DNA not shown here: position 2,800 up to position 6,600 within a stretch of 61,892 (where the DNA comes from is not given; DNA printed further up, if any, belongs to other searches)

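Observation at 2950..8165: BNR propeller fused to an exported FAD oxidoreductase, plus a stand-alone paralog: a candidate uncharacterised redox step on sialoglycans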

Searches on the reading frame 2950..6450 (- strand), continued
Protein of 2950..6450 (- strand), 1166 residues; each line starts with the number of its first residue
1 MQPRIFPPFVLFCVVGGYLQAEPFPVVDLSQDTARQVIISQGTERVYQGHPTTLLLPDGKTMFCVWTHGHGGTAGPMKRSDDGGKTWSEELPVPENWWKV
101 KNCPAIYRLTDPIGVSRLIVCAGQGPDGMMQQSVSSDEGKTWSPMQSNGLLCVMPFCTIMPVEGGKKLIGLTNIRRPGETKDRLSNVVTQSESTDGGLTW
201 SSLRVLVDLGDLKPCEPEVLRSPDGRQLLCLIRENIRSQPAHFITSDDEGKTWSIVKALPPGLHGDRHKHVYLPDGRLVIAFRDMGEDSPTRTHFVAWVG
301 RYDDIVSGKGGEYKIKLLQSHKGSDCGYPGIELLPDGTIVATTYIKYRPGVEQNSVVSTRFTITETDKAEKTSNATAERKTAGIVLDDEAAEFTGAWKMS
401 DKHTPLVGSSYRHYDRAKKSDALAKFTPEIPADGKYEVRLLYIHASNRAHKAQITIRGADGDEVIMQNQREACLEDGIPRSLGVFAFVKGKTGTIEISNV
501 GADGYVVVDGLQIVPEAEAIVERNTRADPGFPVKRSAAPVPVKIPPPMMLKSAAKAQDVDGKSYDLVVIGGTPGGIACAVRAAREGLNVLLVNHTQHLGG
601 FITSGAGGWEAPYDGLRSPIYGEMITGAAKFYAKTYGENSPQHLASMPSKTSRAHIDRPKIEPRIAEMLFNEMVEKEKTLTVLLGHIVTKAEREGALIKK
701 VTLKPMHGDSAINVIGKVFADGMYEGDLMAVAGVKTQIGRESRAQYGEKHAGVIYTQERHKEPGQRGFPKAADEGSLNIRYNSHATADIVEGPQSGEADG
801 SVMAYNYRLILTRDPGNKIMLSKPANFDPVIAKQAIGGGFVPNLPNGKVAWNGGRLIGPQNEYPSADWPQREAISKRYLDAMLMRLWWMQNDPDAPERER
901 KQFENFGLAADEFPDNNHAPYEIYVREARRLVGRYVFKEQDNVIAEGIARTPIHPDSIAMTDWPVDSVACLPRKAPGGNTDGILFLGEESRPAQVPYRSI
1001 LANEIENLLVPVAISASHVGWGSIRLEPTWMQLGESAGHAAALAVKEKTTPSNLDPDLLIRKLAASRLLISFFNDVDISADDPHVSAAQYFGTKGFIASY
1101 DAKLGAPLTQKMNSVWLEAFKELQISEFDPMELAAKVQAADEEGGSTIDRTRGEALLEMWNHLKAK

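Call 13: find_homologous_proteins(query=window:2950-6450:-, max_evalue=1e-10)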
Query window:2950-6450:- (1166 aa): 1439 proteins with E <= 1e-10 among 8000 candidates; the best 120 are listed.
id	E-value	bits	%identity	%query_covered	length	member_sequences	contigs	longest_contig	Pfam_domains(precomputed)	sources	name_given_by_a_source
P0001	0.0e+0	2695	78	99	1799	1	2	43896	PF01266.31,PF13450.13,PF00890.31,PF25275.2,PF07992.21,PF03486.21,PF02012.27,PF13088.13,PF01134.29,PF12831.14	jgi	jgi:2-polyprenyl-6-methoxyphenol hydroxylase-like FAD-dependent oxidoreductase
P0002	0.0e+0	2593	96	100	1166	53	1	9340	PF00890.31,PF25275.2,PF02012.27,PF13088.13,PF12831.14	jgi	jgi:hypothetical protein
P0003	0.0e+0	2579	74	98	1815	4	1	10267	PF13450.13,PF00890.31,PF25275.2,PF07992.21,PF03486.21,PF13088.13,PF12831.14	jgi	jgi:FAD dependent oxidoreductase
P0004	0.0e+0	2309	84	99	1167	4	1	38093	PF00890.31,PF25275.2,PF02012.27,PF13088.13,PF12831.14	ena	-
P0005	0.0e+0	2305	85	100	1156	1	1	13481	PF00890.31,PF25275.2,PF02012.27,PF13088.13,PF12831.14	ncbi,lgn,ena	-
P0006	0.0e+0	2297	84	100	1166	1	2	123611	PF00890.31,PF25275.2,PF02012.27,PF13088.13,PF12831.14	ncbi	-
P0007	0.0e+0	2293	84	100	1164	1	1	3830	PF00890.31,PF25275.2,PF02012.27,PF13088.13,PF12831.14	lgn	-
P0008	0.0e+0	2292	84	100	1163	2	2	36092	PF00890.31,PF25275.2,PF02012.27,PF13088.13,PF12831.14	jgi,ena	jgi:hypothetical protein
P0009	0.0e+0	2289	85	98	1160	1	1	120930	PF00890.31,PF25275.2,PF02012.27,PF13088.13,PF12831.14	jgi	jgi:hypothetical protein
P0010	0.0e+0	2288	83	100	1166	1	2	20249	PF00890.31,PF25275.2,PF07992.21,PF02012.27,PF13088.13,PF12831.14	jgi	jgi:hypothetical protein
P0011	0.0e+0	2285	85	98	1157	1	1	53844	PF00890.31,PF25275.2,PF02012.27,PF13088.13,PF12831.14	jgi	jgi:hypothetical protein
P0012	0.0e+0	2284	83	100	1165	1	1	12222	PF00890.31,PF25275.2,PF02012.27,PF13088.13,PF12831.14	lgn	-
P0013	0.0e+0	2279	84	99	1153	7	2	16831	PF00890.31,PF25275.2,PF02012.27,PF13088.13,PF12831.14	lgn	-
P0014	0.0e+0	2278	85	98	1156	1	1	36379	PF00890.31,PF25275.2,PF07992.21,PF02012.27,PF13088.13,PF12831.14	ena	-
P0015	0.0e+0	2278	84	99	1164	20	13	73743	PF00890.31,PF25275.2,PF02012.27,PF13088.13,PF12831.14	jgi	jgi:hypothetical protein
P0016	0.0e+0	2268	84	98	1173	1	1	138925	PF00890.31,PF25275.2,PF02012.27,PF13088.13,PF12831.14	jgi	jgi:hypothetical protein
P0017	0.0e+0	2268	83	98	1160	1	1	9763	PF00890.31,PF25275.2,PF02012.27,PF13088.13,PF12831.14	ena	-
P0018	0.0e+0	2266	84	99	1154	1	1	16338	PF00890.31,PF25275.2,PF07992.21,PF02012.27,PF13088.13,PF12831.14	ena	-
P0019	0.0e+0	2263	83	98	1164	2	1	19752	PF00890.31,PF25275.2,PF07992.21,PF02012.27,PF13088.13,PF12831.14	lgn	-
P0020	0.0e+0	2262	84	98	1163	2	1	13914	PF00890.31,PF25275.2,PF02012.27,PF13088.13,PF12831.14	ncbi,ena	-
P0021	0.0e+0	2260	84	99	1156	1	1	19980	PF00890.31,PF25275.2,PF02012.27,PF13088.13,PF12831.14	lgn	-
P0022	0.0e+0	2257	84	98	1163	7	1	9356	PF00890.31,PF25275.2,PF02012.27,PF13088.13,PF12831.14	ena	-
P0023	0.0e+0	2253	82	100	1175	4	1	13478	PF00890.31,PF25275.2,PF02012.27,PF13088.13,PF12831.14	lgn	-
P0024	0.0e+0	2252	83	98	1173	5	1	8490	PF00890.31,PF25275.2,PF02012.27,PF13088.13,PF12831.14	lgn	-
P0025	0.0e+0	2250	83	98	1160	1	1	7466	PF00890.31,PF25275.2,PF02012.27,PF13088.13,PF12831.14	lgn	-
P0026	0.0e+0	2250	84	98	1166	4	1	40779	PF00890.31,PF25275.2,PF02012.27,PF13088.13,PF12831.14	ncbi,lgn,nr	ncbi:MAG: FAD-dependent oxidoreductase [Verrucomicrobiaceae bacterium]|nr:FAD-dependent oxidoreducta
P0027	0.0e+0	2248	84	98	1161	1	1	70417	PF00890.31,PF25275.2,PF02012.27,PF13088.13,PF12831.14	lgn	-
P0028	0.0e+0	2248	83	100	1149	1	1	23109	PF00890.31,PF25275.2,PF02012.27,PF13088.13,PF12831.14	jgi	jgi:hypothetical protein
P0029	0.0e+0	2241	83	98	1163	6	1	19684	PF00890.31,PF25275.2,PF02012.27,PF13088.13,PF12831.14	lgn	-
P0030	0.0e+0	2240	83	99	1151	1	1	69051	PF00890.31,PF25275.2,PF02012.27,PF13088.13,PF12831.14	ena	-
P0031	0.0e+0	2239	86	95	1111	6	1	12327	PF00890.31,PF25275.2,PF02012.27,PF13088.13,PF12831.14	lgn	-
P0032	0.0e+0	2237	83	99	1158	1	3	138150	PF00890.31,PF25275.2,PF02012.27,PF13088.13,PF12831.14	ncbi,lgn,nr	ncbi:MAG: FAD-dependent oxidoreductase [Verrucomicrobiaceae bacterium]|nr:FAD-dependent oxidoreducta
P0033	0.0e+0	2236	82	100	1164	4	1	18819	PF00890.31,PF25275.2,PF02012.27,PF13088.13,PF12831.14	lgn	-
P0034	0.0e+0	2236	82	100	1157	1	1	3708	PF00890.31,PF25275.2,PF07992.21,PF02012.27,PF13088.13,PF12831.14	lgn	-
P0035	0.0e+0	2235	83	98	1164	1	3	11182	PF00890.31,PF25275.2,PF02012.27,PF13088.13,PF12831.14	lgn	-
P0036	0.0e+0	2235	83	98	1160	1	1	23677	PF00890.31,PF25275.2,PF07992.21,PF02012.27,PF13088.13,PF12831.14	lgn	-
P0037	0.0e+0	2234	83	99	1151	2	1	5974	PF00890.31,PF25275.2,PF02012.27,PF13088.13,PF12831.14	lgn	-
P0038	0.0e+0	2233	82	100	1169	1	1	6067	PF00890.31,PF25275.2,PF02012.27,PF13088.13,PF12831.14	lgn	-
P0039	0.0e+0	2231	82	99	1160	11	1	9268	PF00890.31,PF25275.2,PF02012.27,PF13088.13,PF12831.14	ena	-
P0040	0.0e+0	2227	81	99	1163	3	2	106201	PF00890.31,PF25275.2,PF07992.21,PF02012.27,PF13088.13,PF12831.14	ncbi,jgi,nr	ncbi:MAG TPA: FAD-dependent oxidoreductase [Prosthecobacter sp.]|nr:FAD-dependent oxidoreductase [Pr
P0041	0.0e+0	2227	82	99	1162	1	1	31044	PF00890.31,PF25275.2,PF02012.27,PF13088.13,PF12831.14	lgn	-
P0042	0.0e+0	2227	83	98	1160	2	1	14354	PF25275.2,PF02012.27,PF13088.13,PF12831.14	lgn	-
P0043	0.0e+0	2224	81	100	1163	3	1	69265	PF00890.31,PF25275.2,PF02012.27,PF13088.13,PF12831.14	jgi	jgi:hypothetical protein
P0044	0.0e+0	2222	81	99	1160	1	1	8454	PF00890.31,PF25275.2,PF02012.27,PF13088.13,PF12831.14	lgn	-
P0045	0.0e+0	2221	82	99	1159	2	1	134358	PF00890.31,PF25275.2,PF02012.27,PF13088.13,PF12831.14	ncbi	-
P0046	0.0e+0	2220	82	98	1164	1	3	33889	PF00890.31,PF25275.2,PF02012.27,PF13088.13,PF12831.14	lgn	-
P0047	0.0e+0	2218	83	98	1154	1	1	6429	PF00890.31,PF25275.2,PF07992.21,PF02012.27,PF13088.13,PF12831.14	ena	-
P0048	0.0e+0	2214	81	100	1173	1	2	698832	PF00890.31,PF25275.2,PF02012.27,PF13088.13,PF12831.14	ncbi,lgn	-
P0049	0.0e+0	2212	82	98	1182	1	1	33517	PF00890.31,PF25275.2,PF02012.27,PF13088.13,PF12831.14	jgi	jgi:hypothetical protein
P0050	0.0e+0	2204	82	98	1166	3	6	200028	PF00890.31,PF25275.2,PF07992.21,PF02012.27,PF13088.13,PF12831.14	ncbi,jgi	jgi:hypothetical protein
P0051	0.0e+0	2201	80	100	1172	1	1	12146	PF00890.31,PF25275.2,PF02012.27,PF13088.13,PF12831.14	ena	-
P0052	0.0e+0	2190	83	95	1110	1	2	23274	PF00890.31,PF25275.2,PF07992.21,PF02012.27,PF13088.13,PF12831.14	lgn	-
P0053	0.0e+0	2180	80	100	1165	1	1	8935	PF00890.31,PF25275.2,PF07992.21,PF02012.27,PF13088.13,PF12831.14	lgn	-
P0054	0.0e+0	2179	79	100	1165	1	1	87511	PF00890.31,PF25275.2,PF02012.27,PF13088.13,PF12831.14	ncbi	ncbi:MAG: FAD-dependent oxidoreductase [Prosthecobacter sp.]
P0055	0.0e+0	2162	80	100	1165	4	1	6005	PF00890.31,PF25275.2,PF07992.21,PF02012.27,PF13088.13,PF12831.14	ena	-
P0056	0.0e+0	2162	80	99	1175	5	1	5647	PF00890.31,PF25275.2,PF02012.27,PF13088.13,PF12831.14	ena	-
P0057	0.0e+0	2160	79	99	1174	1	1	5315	PF00890.31,PF25275.2,PF02012.27,PF13088.13,PF12831.14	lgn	-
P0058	0.0e+0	2159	79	100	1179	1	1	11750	PF00890.31,PF25275.2,PF02012.27,PF13088.13,PF12831.14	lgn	-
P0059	0.0e+0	2151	79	99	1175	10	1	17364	PF00890.31,PF25275.2,PF02012.27,PF13088.13,PF12831.14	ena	-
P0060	0.0e+0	2143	78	100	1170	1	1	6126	PF00890.31,PF25275.2,PF13088.13,PF12831.14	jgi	jgi:hypothetical protein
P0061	0.0e+0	2142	78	99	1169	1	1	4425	PF00890.31,PF25275.2,PF13088.13,PF12831.14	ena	-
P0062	0.0e+0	2135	79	98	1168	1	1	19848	PF00890.31,PF25275.2,PF02012.27,PF13088.13,PF12831.14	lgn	-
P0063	0.0e+0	2133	79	99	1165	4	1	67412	PF00890.31,PF25275.2,PF02012.27,PF13088.13,PF12831.14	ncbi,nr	ncbi:MAG: FAD-dependent oxidoreductase [Prosthecobacter sp.]|nr:FAD-dependent oxidoreductase [Prosth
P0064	0.0e+0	2133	78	99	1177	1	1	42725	PF00890.31,PF25275.2,PF02012.27,PF13088.13,PF12831.14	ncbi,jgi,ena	jgi:hypothetical protein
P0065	0.0e+0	2124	79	98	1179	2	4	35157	PF00890.31,PF25275.2,PF02012.27,PF13088.13,PF12831.14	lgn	-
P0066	0.0e+0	2122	78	99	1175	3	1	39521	PF00890.31,PF25275.2,PF13088.13,PF12831.14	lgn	-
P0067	0.0e+0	2116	79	98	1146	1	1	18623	PF00890.31,PF25275.2,PF02012.27,PF13088.13,PF12831.14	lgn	-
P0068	0.0e+0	2111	78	99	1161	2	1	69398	PF00890.31,PF25275.2,PF02012.27,PF13088.13,PF12831.14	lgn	-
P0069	0.0e+0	2109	78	98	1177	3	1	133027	PF00890.31,PF25275.2,PF02012.27,PF13088.13,PF12831.14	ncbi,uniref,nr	ncbi:FAD-dependent oxidoreductase [Brevifollis gellanilyticus]|uniref:Uncharacterized protein n=1 Ta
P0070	0.0e+0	2106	79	98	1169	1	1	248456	PF00890.31,PF25275.2,PF02012.27,PF13088.13,PF12831.14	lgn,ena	-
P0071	0.0e+0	2093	77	99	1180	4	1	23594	PF00890.31,PF25275.2,PF02012.27,PF13088.13,PF12831.14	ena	-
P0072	0.0e+0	2087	78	99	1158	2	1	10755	PF00890.31,PF25275.2,PF02012.27,PF13088.13,PF12831.14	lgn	-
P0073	0.0e+0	2086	76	99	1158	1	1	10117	PF00890.31,PF25275.2,PF02012.27,PF13088.13,PF12831.14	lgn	-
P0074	0.0e+0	2082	77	99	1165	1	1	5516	PF00890.31,PF25275.2,PF02012.27,PF13088.13,PF12831.14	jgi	-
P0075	0.0e+0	2082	77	98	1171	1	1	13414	PF00890.31,PF25275.2,PF07992.21,PF02012.27,PF13088.13,PF12831.14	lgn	-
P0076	0.0e+0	2075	76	98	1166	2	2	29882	PF00890.31,PF25275.2,PF02012.27,PF13088.13,PF12831.14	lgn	-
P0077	0.0e+0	2072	77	98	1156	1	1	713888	PF00890.31,PF25275.2,PF07992.21,PF02012.27,PF13088.13,PF12831.14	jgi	-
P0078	0.0e+0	2063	75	99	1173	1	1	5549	PF00890.31,PF25275.2,PF07992.21,PF02012.27,PF13088.13,PF12831.14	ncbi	-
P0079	0.0e+0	2053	76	98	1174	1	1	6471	PF00890.31,PF25275.2,PF02012.27,PF13088.13,PF12831.14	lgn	-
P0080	0.0e+0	2048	76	99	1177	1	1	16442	PF00890.31,PF25275.2,PF02012.27,PF13088.13,PF12831.14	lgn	-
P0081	0.0e+0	2044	75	100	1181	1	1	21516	PF00890.31,PF25275.2,PF02012.27,PF13088.13,PF12831.14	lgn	-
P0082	0.0e+0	2043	77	98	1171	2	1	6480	PF00890.31,PF25275.2,PF02012.27,PF13088.13,PF12831.14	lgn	-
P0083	0.0e+0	2040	75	100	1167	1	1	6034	PF00890.31,PF25275.2,PF02012.27,PF13088.13,PF12831.14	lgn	-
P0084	0.0e+0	2034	74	99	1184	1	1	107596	PF00890.31,PF25275.2,PF02012.27,PF13088.13,PF12831.14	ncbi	ncbi:MAG: FAD-dependent oxidoreductase [Prosthecobacter sp.]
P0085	0.0e+0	2028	74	99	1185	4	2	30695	PF00890.31,PF25275.2,PF07992.21,PF02012.27,PF13088.13,PF12831.14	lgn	-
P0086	0.0e+0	2025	75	98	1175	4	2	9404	PF00890.31,PF25275.2,PF13088.13,PF12831.14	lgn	-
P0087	0.0e+0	2024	75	99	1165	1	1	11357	PF00890.31,PF25275.2,PF02012.27,PF13088.13,PF12831.14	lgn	-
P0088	0.0e+0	2022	75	98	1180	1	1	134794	PF00890.31,PF25275.2,PF02012.27,PF13088.13,PF12831.14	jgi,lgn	jgi:hypothetical protein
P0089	0.0e+0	2021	74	99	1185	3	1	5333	PF00890.31,PF25275.2,PF07992.21,PF02012.27,PF13088.13,PF12831.14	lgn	-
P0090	0.0e+0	2020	69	98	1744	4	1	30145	PF13450.13,PF00890.31,PF25275.2,PF07992.21,PF03486.21,PF02012.27,PF13088.13,PF01134.29,PF12831.14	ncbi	-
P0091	0.0e+0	2017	75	99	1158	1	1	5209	PF00890.31,PF25275.2,PF02012.27,PF13088.13,PF12831.14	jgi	jgi:hypothetical protein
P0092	0.0e+0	2012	75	99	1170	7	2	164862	PF00890.31,PF25275.2,PF02012.27,PF13088.13,PF12831.14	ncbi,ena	-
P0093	0.0e+0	2006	75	99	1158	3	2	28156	PF00890.31,PF25275.2,PF07992.21,PF02012.27,PF13088.13,PF12831.14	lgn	-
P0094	0.0e+0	2000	75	99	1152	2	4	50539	PF00890.31,PF25275.2,PF13088.13,PF12831.14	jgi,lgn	-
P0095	0.0e+0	2000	75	98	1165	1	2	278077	PF00890.31,PF25275.2,PF07992.21,PF02012.27,PF13088.13,PF12831.14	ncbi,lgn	-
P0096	0.0e+0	1998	74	99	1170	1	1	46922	PF25275.2,PF07992.21,PF13088.13,PF12831.14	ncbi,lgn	-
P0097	0.0e+0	1998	75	98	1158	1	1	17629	PF00890.31,PF25275.2,PF02012.27,PF13088.13,PF12831.14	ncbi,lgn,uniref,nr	ncbi:FAD-dependent oxidoreductase [Prosthecobacter sp.]|uniref:FAD-dependent oxidoreductase n=1 Tax=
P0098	0.0e+0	1996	75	98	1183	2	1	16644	PF00890.31,PF25275.2,PF02012.27,PF13088.13,PF12831.14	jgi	jgi:flavin-dependent dehydrogenase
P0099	0.0e+0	1995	74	99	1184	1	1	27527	PF00890.31,PF25275.2,PF02012.27,PF13088.13,PF12831.14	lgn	-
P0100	0.0e+0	1987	74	98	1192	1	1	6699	PF00890.31,PF25275.2,PF02012.27,PF13088.13,PF12831.14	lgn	-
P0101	0.0e+0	1986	74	98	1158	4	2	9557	PF00890.31,PF25275.2,PF02012.27,PF13088.13,PF12831.14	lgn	-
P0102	0.0e+0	1985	74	99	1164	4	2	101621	PF25275.2,PF02012.27,PF13088.13,PF12831.14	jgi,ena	-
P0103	0.0e+0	1977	74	98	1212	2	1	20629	PF00890.31,PF25275.2,PF02012.27,PF13088.13,PF12831.14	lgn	-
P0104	0.0e+0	1975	74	98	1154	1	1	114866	PF00890.31,PF25275.2,PF07992.21,PF02012.27,PF13088.13,PF12831.14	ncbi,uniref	ncbi:FAD-dependent oxidoreductase [Prosthecobacter sp.]|uniref:FAD-dependent oxidoreductase n=1 Tax=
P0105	0.0e+0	1971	83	87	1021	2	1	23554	PF00890.31,PF25275.2,PF13088.13,PF12831.14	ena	-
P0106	0.0e+0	1969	73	99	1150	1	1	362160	PF00890.31,PF25275.2,PF07992.21,PF02012.27,PF13088.13,PF12831.14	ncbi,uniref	ncbi:FAD-dependent oxidoreductase [Prosthecobacter sp.]|uniref:FAD-dependent oxidoreductase n=1 Tax=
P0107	0.0e+0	1967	73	99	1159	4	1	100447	PF00890.31,PF25275.2,PF02012.27,PF13088.13,PF12831.14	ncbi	-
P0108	0.0e+0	1967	74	98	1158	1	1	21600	PF25275.2,PF07992.21,PF02012.27,PF13088.13,PF12831.14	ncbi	-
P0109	0.0e+0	1966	74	99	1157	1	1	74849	PF00890.31,PF25275.2,PF13088.13,PF12831.14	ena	-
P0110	0.0e+0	1955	74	98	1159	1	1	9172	PF00890.31,PF25275.2,PF07992.21,PF02012.27,PF13088.13,PF12831.14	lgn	-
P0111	0.0e+0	1951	72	98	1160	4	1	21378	PF00890.31,PF25275.2,PF13088.13,PF12831.14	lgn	-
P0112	0.0e+0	1950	74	98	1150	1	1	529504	PF00890.31,PF25275.2,PF07992.21,PF02012.27,PF13088.13,PF12831.14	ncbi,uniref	ncbi:FAD-dependent oxidoreductase [Prosthecobacter sp.]|uniref:FAD-dependent oxidoreductase n=1 Tax=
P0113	0.0e+0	1947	71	99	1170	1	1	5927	PF00890.31,PF25275.2,PF02012.27,PF13088.13,PF12831.14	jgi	jgi:hypothetical protein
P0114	0.0e+0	1940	71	100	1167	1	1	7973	PF00890.31,PF25275.2,PF02012.27,PF13088.13,PF12831.14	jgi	jgi:hypothetical protein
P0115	0.0e+0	1926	71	99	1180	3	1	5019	PF00890.31,PF25275.2,PF13088.13,PF12831.14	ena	-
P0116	0.0e+0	1910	72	98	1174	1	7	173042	PF00890.31,PF25275.2,PF02012.27,PF13088.13,PF12831.14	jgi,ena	-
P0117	0.0e+0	1909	72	98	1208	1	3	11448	PF00890.31,PF25275.2,PF02012.27,PF13088.13,PF12831.14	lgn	-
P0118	0.0e+0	1906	70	99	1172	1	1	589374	PF25275.2,PF02012.27,PF13088.13,PF12831.14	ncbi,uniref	ncbi:FAD-dependent oxidoreductase [Prosthecobacter sp. SYSU 5D2]|uniref:FAD-dependent oxidoreductase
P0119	0.0e+0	1903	69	99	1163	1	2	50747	PF25275.2,PF02012.27,PF13088.13,PF12831.14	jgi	jgi:hypothetical protein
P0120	0.0e+0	1902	70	99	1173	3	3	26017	PF00890.31,PF25275.2,PF02012.27,PF13088.13,PF12831.14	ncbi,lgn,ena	-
